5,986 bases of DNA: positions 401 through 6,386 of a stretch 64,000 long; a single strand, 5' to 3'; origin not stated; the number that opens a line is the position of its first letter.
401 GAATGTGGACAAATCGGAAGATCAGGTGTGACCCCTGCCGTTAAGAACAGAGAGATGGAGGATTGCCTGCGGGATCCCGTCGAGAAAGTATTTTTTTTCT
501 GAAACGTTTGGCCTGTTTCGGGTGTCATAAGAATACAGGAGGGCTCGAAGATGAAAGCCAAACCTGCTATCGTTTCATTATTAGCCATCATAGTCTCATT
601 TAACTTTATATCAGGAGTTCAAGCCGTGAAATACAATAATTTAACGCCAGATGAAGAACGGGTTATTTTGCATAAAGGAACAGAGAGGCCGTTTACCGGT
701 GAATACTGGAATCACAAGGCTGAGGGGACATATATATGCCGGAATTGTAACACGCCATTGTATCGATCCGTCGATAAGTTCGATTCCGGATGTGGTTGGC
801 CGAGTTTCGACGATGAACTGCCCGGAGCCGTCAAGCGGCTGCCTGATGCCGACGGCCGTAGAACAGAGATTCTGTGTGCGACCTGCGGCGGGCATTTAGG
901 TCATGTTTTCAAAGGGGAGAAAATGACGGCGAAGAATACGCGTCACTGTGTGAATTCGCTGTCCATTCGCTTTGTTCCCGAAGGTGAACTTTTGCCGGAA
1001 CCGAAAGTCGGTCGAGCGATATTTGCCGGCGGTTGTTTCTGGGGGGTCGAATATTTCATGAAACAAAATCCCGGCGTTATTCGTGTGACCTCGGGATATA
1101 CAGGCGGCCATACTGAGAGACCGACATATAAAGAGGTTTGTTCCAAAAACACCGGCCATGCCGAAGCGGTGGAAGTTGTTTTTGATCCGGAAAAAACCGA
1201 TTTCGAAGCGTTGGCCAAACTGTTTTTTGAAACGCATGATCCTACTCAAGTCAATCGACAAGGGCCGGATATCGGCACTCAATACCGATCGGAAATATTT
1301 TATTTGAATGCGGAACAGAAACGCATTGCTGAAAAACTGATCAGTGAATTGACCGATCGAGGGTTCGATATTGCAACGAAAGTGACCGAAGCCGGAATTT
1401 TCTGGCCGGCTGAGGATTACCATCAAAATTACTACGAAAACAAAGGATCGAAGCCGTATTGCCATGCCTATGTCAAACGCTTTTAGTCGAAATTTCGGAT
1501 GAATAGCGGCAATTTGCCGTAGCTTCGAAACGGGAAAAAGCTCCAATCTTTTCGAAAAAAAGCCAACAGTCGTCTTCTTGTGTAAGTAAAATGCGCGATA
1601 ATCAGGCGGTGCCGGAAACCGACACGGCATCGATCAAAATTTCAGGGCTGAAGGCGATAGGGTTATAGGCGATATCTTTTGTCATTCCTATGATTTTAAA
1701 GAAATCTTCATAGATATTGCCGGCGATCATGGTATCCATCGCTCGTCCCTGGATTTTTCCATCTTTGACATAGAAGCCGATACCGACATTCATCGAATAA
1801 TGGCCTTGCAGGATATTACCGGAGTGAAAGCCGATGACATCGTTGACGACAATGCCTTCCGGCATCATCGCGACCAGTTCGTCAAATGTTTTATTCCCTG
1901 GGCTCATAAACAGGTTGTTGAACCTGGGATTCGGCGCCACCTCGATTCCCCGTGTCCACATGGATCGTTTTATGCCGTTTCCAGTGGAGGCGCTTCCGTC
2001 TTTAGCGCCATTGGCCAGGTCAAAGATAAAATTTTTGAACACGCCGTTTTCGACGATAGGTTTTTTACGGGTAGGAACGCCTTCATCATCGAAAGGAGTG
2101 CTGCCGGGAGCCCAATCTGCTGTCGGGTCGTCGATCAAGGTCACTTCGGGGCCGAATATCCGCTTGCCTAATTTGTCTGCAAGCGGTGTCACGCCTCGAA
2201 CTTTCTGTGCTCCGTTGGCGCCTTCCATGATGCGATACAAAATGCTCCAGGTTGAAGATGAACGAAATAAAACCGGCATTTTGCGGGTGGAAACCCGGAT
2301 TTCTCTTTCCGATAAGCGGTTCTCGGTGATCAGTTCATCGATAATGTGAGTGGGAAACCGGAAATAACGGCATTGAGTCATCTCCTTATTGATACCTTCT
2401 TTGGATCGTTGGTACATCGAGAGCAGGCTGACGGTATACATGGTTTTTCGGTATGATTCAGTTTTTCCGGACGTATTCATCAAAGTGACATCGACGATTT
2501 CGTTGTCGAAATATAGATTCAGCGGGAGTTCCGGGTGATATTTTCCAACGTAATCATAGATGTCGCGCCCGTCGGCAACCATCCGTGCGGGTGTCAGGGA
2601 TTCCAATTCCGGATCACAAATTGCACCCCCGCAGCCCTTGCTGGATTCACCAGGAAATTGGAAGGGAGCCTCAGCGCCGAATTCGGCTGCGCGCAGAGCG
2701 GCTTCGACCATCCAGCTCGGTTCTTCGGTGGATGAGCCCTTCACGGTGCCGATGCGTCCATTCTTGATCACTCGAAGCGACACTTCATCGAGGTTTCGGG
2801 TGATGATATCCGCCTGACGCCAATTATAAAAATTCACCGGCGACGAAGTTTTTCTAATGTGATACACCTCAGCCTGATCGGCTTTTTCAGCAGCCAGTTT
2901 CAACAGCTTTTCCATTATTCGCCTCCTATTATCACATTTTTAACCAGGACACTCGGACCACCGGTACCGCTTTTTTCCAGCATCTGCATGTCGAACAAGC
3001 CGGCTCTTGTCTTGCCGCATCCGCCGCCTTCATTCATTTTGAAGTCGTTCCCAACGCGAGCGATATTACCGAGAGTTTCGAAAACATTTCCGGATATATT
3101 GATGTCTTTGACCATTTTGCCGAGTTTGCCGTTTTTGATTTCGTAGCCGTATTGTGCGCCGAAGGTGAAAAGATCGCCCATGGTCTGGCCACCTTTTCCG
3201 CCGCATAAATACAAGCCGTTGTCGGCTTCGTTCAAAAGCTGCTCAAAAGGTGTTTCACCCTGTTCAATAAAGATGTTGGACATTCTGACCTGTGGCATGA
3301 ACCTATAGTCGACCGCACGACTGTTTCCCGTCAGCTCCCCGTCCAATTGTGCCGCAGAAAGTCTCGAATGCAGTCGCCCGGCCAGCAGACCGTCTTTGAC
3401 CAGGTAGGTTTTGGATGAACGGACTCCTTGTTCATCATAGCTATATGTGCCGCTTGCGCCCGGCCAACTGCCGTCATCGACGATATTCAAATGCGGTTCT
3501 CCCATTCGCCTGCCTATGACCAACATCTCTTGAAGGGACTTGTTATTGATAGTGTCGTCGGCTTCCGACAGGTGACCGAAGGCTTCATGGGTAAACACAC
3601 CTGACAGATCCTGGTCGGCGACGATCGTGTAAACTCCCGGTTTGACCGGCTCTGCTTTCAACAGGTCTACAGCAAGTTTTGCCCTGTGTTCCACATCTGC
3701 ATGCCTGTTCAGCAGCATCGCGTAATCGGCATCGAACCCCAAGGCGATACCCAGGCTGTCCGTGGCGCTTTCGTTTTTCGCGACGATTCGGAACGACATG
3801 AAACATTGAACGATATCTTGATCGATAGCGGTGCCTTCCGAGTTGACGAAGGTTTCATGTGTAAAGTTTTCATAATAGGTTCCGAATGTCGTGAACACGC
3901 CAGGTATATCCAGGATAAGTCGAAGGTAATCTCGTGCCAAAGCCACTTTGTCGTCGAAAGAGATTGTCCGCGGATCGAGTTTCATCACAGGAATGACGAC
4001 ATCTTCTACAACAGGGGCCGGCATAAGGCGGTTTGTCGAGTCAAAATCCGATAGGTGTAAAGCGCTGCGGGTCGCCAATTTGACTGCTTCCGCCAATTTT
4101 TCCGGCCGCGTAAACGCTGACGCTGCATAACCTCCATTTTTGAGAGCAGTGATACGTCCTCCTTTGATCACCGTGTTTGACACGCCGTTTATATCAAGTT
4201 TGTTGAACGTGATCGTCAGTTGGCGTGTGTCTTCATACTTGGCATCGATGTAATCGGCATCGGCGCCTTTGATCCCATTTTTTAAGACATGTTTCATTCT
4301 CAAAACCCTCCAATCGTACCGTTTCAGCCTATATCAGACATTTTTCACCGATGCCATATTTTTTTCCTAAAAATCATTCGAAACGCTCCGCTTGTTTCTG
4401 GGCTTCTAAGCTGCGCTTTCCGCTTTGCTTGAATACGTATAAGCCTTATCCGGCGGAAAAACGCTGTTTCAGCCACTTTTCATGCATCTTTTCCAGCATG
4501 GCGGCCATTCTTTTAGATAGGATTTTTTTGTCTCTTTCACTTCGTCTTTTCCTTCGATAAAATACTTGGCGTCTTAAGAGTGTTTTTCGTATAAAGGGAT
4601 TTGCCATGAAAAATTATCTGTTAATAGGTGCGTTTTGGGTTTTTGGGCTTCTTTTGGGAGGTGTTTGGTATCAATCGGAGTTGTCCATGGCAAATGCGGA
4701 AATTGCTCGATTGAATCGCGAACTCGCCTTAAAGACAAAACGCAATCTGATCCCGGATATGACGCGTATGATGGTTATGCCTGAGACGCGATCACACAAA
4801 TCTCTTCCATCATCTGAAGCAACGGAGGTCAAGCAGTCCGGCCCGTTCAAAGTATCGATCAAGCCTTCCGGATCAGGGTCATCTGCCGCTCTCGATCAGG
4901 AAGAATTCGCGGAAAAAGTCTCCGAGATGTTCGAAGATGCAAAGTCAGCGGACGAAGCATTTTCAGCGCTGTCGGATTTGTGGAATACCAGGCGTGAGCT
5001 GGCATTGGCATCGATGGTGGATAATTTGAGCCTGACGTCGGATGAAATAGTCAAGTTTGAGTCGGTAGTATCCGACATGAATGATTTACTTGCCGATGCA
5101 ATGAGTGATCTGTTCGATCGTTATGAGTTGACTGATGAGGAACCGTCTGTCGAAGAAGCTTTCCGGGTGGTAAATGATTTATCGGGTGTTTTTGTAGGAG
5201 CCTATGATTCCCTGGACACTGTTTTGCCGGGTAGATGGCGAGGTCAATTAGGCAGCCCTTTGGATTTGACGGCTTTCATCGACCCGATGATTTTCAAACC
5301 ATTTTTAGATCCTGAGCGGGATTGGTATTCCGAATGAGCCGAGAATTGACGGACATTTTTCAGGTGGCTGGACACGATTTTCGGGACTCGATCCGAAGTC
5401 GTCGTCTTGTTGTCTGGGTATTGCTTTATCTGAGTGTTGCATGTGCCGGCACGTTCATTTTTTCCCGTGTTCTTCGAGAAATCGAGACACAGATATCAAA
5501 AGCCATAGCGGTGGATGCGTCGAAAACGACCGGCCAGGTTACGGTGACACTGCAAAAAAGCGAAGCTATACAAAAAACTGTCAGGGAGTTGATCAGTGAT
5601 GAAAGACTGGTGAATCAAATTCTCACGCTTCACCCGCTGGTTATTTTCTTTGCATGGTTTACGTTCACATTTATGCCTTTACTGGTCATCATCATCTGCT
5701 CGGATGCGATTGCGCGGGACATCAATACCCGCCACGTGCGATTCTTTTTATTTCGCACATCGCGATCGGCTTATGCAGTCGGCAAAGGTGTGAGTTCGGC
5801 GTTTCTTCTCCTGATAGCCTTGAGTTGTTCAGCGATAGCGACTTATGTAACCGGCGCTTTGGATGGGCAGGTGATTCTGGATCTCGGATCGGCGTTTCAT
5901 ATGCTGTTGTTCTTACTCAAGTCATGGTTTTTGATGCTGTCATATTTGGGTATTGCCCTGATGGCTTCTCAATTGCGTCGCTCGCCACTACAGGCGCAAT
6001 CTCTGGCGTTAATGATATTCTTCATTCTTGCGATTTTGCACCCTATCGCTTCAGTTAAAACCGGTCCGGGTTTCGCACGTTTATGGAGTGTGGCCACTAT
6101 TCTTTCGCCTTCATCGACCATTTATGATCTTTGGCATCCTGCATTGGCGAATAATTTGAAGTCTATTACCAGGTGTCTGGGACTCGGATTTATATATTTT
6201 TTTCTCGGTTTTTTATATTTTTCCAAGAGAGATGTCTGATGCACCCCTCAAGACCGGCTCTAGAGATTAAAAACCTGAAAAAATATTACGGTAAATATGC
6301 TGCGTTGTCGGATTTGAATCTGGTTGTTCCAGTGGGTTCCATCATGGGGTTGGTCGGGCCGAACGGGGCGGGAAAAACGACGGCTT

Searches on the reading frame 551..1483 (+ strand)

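Call 85: search_protein_families(library=pfam, proteins=[window:551-1483:+], max_evalue=0.0001)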
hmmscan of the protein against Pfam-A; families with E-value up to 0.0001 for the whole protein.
window:551-1483:+ (311 aa): 2 families
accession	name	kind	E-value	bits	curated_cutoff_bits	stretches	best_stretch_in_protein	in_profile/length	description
PF01625.27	PMSR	-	6.3e-63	212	23.7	1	156-305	2-153/153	Peptide methionine sulfoxide reductase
PF01641.26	SelR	-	3.9e-44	149.7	24.9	1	31-143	1-116/116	SelR domain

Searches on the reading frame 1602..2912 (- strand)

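Call 85: search_protein_families(library=pfam, proteins=[window:1602-2912:-], max_evalue=0.0001)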
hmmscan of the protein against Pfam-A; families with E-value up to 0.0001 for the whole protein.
window:1602-2912:- (436 aa): 1 family
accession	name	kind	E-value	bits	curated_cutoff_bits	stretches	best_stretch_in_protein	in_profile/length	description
PF19289.4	PmbA_TldD_3rd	-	4.7e-60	202.9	22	1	209-434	1-220/220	PmbA/TldA metallopeptidase C-terminal domain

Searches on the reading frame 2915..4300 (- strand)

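Call 85: search_protein_families(library=pfam, proteins=[window:2915-4300:-], max_evalue=0.0001)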
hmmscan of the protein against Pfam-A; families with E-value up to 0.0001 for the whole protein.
window:2915-4300:- (461 aa): 2 families
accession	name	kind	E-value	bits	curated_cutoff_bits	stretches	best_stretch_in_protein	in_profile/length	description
PF19289.4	PmbA_TldD_3rd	-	1.6e-53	181.6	22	1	221-460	1-220/220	PmbA/TldA metallopeptidase C-terminal domain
PF19290.4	PmbA_TldD_2nd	-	4.2e-07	30.8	20.9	1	109-200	2-95/109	PmbA/TldA metallopeptidase central domain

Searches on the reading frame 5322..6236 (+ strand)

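Call 85: search_protein_families(library=pfam, proteins=[window:5322-6236:+], max_evalue=0.0001)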
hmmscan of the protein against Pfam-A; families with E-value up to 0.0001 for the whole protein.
window:5322-6236:+ (305 aa): 1 family
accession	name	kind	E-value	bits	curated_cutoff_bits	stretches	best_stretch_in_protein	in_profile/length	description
PF12679.13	ABC2_membrane_2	-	2.8e-16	60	27.2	1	15-304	3-282/283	ABC-2 family transporter protein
